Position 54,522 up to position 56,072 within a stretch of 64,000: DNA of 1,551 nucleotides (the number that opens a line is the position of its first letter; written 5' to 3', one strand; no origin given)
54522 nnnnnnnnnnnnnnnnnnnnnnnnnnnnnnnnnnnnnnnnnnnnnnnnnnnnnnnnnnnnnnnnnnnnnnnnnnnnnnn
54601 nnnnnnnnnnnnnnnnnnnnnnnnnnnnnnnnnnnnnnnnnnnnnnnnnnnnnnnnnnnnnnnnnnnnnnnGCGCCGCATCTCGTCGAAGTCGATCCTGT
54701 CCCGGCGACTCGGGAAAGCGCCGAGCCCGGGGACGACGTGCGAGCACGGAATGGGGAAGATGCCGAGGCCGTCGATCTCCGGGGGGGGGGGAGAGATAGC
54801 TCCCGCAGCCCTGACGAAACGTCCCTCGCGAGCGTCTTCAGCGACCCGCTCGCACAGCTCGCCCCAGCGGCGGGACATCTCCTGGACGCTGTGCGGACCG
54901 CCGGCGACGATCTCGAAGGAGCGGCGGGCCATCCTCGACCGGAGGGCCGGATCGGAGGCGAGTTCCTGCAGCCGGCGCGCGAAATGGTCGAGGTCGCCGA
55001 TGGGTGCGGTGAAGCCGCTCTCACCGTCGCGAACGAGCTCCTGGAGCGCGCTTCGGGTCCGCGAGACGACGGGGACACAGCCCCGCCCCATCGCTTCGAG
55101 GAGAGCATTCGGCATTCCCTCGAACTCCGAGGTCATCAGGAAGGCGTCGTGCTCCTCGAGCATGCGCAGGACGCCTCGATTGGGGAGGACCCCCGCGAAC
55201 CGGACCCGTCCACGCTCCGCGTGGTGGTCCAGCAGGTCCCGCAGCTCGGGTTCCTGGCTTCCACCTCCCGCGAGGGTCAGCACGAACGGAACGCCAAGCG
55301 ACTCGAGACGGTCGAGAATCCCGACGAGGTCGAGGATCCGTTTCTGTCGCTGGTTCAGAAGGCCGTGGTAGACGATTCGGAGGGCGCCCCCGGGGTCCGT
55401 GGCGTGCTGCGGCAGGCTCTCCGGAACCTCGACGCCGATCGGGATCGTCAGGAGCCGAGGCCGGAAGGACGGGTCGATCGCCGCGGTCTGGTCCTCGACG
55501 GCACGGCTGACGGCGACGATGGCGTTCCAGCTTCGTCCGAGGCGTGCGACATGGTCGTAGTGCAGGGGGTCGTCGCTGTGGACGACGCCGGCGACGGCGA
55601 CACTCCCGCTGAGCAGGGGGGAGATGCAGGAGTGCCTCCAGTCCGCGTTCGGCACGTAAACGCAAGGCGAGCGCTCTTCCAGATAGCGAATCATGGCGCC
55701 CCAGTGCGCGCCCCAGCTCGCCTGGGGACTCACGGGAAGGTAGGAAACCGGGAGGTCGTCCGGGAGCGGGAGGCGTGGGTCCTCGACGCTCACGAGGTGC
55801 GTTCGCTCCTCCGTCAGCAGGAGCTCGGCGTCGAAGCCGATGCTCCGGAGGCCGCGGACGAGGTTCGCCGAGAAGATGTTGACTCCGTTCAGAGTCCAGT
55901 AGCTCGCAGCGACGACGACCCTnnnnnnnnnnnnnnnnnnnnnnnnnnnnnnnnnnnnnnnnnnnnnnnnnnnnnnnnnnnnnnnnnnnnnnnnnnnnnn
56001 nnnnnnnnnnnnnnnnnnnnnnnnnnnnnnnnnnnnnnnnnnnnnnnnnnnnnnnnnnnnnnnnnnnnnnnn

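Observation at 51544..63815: Region C as a possible self-contained lipid-linked glycosylation module (UbiA donor synthesis, GT4 elongation, GT-C transfer) with alpha-toroid and radical SAM/SPASM accessory genes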

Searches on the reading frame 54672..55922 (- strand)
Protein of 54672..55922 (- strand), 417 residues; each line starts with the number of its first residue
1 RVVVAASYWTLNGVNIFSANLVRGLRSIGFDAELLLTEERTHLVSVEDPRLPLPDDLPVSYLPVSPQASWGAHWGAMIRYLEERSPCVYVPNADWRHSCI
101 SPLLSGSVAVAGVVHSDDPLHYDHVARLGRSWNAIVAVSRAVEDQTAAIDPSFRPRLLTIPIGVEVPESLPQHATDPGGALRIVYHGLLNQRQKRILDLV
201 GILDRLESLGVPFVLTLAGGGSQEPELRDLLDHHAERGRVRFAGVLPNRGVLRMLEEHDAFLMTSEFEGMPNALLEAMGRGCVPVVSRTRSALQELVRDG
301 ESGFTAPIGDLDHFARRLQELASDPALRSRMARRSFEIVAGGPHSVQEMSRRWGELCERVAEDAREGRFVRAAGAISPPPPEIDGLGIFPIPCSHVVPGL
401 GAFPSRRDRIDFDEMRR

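Call 71: search_solved_structures(query=window:54672-55922:-, max_evalue=0.00001)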
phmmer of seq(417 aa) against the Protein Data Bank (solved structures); distinct sequences matched with E-value up to 0.00001: 8.
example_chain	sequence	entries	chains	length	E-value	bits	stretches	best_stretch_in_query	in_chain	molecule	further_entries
2jjm_A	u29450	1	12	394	1.6e-07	34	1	183-340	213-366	GLYCOSYL TRANSFERASE, GROUP 1 FAMILY PROTEIN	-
3mbo_A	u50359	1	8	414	1.8e-07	33.8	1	183-340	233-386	Glycosyltransferase, group 1 family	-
6n1x_A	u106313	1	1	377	3.3e-07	33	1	190-334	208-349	Glycosyltransferase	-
6d9t_A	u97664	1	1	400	3.7e-07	32.8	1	190-335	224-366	Glycosyl transferase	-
7ec7_A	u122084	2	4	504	3e-06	29.8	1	157-360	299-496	Glycosyl transferase, group 1 family protein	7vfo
7ec3_A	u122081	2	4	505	3e-06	29.8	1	157-360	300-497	Glycosyl transferase, group 1 family protein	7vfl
7ec1_A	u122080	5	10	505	3e-06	29.8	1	157-360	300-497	Glycosyl transferase, group 1 family protein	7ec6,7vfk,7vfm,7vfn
5d00_A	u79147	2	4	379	9.9e-06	28.1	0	182-341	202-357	N-acetyl-alpha-D-glucosaminyl L-malate synthase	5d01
